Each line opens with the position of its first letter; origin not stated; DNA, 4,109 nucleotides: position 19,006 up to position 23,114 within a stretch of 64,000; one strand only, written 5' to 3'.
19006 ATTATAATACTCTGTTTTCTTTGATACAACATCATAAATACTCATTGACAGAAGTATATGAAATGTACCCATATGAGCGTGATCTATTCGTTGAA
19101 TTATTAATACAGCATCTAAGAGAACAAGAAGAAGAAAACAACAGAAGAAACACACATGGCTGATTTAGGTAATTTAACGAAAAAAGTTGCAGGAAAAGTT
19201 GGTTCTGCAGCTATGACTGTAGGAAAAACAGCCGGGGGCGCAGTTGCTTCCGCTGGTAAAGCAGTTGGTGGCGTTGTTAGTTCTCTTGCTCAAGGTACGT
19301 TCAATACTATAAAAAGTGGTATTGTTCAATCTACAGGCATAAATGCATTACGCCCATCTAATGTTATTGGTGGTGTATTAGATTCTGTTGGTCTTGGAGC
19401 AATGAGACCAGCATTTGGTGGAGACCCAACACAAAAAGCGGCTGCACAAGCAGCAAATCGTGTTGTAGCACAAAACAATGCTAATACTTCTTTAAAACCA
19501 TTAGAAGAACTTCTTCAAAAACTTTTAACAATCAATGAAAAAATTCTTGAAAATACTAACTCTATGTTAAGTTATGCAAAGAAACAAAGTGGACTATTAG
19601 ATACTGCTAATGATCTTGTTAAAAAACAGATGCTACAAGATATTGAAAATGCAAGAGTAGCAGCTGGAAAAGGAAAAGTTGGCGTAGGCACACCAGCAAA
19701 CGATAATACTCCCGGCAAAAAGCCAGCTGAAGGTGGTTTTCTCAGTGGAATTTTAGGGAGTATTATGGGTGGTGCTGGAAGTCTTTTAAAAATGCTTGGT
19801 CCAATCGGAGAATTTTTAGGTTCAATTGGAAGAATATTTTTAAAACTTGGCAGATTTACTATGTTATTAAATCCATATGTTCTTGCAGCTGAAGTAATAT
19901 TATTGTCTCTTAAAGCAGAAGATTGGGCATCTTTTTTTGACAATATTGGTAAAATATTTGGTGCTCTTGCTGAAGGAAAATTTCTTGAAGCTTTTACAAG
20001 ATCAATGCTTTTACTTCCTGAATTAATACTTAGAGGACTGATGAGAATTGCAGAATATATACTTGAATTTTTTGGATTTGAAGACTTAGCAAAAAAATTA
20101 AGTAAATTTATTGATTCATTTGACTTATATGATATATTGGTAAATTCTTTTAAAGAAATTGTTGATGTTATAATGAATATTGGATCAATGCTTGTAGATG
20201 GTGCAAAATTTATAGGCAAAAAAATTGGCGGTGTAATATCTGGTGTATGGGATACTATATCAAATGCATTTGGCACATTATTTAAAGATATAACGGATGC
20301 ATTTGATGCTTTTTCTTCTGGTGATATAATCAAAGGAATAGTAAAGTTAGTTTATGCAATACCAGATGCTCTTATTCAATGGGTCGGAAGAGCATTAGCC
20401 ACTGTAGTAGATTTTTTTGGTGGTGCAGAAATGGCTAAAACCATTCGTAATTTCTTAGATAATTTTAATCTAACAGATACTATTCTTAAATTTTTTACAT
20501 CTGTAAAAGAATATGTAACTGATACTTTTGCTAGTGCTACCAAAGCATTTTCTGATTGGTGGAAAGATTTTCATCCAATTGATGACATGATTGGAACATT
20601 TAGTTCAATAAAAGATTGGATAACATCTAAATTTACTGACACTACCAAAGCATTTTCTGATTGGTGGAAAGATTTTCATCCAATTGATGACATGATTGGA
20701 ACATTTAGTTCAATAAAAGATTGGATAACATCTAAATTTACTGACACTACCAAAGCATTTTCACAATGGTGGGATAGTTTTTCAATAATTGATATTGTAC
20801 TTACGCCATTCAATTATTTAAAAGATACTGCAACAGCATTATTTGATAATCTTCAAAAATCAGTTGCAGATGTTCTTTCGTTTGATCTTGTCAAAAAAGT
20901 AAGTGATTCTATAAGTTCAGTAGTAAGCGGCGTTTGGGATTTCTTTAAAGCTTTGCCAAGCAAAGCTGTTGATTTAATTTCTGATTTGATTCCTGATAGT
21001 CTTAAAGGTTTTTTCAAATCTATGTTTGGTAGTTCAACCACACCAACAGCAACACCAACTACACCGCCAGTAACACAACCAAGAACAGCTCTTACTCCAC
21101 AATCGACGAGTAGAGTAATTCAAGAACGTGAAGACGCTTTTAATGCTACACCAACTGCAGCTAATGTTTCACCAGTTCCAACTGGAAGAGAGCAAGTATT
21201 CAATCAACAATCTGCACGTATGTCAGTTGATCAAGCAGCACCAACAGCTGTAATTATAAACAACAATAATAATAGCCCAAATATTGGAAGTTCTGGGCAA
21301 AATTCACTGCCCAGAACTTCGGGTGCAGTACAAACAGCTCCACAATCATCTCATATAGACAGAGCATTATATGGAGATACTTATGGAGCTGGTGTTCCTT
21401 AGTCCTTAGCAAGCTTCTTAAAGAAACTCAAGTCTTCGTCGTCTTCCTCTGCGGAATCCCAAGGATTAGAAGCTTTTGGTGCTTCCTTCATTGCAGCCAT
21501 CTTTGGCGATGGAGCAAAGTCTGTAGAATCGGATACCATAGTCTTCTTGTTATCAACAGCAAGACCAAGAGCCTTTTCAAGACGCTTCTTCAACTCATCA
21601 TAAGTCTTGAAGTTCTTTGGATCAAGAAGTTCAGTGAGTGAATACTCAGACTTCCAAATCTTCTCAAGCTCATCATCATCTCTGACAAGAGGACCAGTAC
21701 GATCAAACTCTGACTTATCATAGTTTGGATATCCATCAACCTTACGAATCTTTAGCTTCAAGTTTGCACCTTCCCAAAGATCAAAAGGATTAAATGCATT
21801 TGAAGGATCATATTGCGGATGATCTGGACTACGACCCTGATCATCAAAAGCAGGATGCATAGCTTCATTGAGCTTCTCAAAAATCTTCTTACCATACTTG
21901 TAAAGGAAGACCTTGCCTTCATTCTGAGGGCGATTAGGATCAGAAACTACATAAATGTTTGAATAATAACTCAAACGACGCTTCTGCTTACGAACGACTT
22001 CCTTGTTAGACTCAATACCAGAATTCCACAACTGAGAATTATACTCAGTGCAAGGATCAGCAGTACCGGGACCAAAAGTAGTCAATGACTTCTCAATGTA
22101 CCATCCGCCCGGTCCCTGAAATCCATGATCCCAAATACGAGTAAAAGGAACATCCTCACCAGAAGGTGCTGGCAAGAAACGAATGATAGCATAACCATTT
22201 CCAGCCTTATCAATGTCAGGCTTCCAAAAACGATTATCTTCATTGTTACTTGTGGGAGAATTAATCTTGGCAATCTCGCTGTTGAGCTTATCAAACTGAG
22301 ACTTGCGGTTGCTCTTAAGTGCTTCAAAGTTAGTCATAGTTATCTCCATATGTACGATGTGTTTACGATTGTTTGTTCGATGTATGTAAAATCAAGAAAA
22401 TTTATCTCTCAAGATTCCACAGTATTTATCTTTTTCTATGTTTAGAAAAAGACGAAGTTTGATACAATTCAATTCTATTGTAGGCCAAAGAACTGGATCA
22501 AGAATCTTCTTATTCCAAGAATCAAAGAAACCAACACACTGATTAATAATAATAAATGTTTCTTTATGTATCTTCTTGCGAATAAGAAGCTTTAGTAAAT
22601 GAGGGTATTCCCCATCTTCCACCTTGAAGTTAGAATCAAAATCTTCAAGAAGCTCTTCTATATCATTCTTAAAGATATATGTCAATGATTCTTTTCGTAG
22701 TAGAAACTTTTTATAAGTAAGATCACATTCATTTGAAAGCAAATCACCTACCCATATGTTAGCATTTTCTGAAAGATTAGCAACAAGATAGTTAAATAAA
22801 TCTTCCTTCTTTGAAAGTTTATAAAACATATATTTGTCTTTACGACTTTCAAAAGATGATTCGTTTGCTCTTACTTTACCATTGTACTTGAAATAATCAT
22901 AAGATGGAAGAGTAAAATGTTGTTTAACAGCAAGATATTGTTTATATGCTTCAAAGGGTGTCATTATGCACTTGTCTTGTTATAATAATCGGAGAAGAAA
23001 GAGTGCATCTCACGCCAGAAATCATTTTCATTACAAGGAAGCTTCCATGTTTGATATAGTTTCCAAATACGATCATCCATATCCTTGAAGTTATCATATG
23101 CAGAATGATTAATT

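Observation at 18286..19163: Candidate -1 programmed frameshift (G/GT-type) in the tail assembly chaperone immediately upstream of the tape measure gene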

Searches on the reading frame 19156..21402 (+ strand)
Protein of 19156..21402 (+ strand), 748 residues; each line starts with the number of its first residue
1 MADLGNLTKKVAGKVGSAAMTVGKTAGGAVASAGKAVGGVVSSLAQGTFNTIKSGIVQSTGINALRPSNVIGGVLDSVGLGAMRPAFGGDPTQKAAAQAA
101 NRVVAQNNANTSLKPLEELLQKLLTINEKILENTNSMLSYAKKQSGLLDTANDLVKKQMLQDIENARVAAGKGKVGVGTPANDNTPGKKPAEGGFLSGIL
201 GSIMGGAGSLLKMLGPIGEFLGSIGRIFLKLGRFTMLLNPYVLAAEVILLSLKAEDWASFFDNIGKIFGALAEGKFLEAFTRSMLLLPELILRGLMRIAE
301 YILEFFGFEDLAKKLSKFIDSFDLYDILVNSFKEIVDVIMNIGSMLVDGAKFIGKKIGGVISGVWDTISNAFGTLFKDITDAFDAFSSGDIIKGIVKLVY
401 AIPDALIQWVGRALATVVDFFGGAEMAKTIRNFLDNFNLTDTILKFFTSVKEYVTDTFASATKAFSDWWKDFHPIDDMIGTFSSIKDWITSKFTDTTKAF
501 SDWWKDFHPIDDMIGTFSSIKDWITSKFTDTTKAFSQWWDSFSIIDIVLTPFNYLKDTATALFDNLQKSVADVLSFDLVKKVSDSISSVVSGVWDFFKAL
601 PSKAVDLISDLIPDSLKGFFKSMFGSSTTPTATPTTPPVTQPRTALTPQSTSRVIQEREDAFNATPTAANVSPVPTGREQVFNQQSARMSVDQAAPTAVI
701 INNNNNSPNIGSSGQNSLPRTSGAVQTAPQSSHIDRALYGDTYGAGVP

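Call 6: search_protein_families(library=phrogs, proteins=[window:19156-21402:+], max_evalue=0.01)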
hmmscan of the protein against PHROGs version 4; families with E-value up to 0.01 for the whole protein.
window:19156-21402:+ (748 aa): 9 families
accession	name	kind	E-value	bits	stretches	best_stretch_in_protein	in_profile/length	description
phrog_1272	-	tail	9.7e-15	54.4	1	315-717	761-1170/1606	tail length tape measure protein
phrog_1535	-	tail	3.7e-14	52.9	1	256-621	641-1011/1152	tail length tape measure protein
phrog_58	-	tail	1.5e-12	47.8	1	6-613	386-960/1544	tail length tape measure protein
phrog_167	-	tail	7.1e-12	44.9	1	8-597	547-992/1555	tail length tape measure protein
phrog_5448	-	tail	8.1e-10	37.2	1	257-628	1633-1974/3103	tail length tape measure protein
phrog_4070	-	tail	2.8e-06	26.7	1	333-599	132-400/989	tail length tape measure protein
phrog_1204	-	tail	4.7e-06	25.7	2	428-623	385-553/1483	tail protein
phrog_17020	-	unknown function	0.00064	20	0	447-615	61-218/353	-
phrog_10444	-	unknown function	0.0021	18.7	0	453-483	38-69/79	-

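Call 21: search_protein_families(library=pfam, proteins=[window:19156-21402:+], max_evalue=1)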
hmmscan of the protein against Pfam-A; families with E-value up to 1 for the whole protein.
window:19156-21402:+ (748 aa): 3 families
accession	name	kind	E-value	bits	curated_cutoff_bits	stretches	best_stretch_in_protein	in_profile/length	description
PF21019.4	Spectrin_3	-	0.21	12.4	24.4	1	108-137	28-57/68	Spectrin-like repeat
PF04088.18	Peroxin-13_N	-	0.38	11.4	22.3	0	507-564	14-64/146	Peroxin 13, N-terminal region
PF14527.11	LAGLIDADG_WhiA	-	0.54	10.9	23.2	0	111-168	32-88/93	WhiA LAGLIDADG-like domain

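Call 71: search_protein_families(library=ncbifam, proteins=[window:19156-21402:+], max_evalue=0.01)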
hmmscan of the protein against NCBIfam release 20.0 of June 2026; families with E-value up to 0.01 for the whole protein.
window:19156-21402:+ (748 aa): 0 families

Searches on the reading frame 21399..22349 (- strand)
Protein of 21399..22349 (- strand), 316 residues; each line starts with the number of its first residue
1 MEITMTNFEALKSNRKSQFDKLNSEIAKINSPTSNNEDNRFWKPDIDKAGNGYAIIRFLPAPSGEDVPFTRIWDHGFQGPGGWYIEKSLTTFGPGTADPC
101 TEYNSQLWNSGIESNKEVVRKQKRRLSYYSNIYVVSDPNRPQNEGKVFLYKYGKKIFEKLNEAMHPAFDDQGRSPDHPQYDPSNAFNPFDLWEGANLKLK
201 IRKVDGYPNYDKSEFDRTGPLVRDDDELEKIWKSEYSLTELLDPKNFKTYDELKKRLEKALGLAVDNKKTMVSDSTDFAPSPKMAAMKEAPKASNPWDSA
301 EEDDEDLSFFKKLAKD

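Call 6: search_protein_families(library=phrogs, proteins=[window:21399-22349:-], max_evalue=0.01)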
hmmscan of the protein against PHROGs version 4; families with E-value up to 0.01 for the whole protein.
window:21399-22349:- (316 aa): 2 families
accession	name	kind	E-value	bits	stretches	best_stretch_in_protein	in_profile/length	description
phrog_224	-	DNA, RNA and nucleotide metabolism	4.6e-109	366.1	1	7-314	2-316/318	single strand DNA binding protein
phrog_1764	-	unknown function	4.4e-41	142.2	1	21-265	9-244/391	unknown function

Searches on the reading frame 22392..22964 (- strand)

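Call 6: search_protein_families(library=phrogs, proteins=[window:22392-22964:-], max_evalue=0.01)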
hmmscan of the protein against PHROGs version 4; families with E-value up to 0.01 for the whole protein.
window:22392-22964:- (190 aa): 2 families
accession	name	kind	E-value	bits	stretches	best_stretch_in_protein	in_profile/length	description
phrog_269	-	DNA, RNA and nucleotide metabolism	1.7e-54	185.7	1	1-187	8-204/211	DNA helicase loader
phrog_23657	-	unknown function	0.0067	17.3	1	114-158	21-67/145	-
